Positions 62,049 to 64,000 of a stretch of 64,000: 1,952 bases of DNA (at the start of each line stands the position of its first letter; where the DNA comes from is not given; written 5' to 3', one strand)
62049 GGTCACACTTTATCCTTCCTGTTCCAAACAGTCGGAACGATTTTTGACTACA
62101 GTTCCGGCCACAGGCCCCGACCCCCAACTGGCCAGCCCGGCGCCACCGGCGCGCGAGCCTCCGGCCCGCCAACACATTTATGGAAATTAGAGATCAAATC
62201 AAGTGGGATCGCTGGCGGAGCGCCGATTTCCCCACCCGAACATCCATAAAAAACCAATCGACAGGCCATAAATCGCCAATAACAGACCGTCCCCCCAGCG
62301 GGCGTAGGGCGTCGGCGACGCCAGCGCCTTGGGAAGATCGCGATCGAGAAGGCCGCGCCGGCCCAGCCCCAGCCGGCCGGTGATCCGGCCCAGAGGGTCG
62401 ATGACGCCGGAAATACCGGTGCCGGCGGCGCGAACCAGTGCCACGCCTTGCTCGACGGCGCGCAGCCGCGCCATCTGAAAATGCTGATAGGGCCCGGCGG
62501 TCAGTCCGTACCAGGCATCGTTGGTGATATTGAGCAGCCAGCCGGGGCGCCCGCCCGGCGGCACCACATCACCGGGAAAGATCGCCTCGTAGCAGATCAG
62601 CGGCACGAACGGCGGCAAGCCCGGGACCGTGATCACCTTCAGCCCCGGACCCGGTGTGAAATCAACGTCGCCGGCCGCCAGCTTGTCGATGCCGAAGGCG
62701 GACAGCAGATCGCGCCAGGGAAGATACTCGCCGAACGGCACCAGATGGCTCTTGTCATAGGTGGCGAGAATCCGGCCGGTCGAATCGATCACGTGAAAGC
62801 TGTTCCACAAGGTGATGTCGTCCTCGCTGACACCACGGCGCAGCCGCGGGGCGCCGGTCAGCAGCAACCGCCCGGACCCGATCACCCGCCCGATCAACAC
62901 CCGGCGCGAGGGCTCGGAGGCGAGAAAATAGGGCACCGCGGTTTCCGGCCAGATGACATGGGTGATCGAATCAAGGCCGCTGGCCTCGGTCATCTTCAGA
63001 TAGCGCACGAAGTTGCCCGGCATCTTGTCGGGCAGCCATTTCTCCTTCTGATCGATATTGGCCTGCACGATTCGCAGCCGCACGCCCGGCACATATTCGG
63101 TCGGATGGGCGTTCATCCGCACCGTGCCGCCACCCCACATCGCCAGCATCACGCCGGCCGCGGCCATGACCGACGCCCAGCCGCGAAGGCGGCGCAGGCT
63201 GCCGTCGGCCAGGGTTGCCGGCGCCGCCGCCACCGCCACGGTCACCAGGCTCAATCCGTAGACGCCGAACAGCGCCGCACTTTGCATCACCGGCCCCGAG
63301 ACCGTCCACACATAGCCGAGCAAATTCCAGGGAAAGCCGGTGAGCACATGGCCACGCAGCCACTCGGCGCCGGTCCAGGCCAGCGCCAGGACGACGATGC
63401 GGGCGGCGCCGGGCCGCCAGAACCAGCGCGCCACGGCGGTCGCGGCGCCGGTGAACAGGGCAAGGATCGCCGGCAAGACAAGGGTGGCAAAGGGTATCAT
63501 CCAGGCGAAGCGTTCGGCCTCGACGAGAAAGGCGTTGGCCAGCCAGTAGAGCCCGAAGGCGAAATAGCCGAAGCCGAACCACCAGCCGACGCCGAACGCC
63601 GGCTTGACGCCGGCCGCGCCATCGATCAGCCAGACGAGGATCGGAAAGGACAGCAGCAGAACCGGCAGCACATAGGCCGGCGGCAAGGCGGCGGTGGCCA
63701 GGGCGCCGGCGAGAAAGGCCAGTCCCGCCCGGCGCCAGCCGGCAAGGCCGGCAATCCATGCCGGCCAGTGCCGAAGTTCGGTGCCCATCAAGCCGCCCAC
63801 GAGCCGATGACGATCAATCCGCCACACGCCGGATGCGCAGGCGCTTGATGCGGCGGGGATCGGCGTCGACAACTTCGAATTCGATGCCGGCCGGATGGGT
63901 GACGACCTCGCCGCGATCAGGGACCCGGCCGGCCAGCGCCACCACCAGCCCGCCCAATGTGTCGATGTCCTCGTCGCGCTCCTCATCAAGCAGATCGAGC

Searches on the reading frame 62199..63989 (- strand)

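Call 54: search_protein_families(library=pfam, proteins=[window:62199-63989:-], max_evalue=0.00001)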
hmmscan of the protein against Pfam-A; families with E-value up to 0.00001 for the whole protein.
window:62199-63989:- (596 aa): 2 families
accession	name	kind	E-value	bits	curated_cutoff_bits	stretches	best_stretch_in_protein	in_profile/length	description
PF20154.4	LNT_N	-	6.2e-30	104.9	27.1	1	94-256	1-159/159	Apolipoprotein N-acyltransferase N-terminal domain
PF00795.27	CN_hydrolase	-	5.2e-20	72.3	23.2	1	384-561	86-255/256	Carbon-nitrogen hydrolase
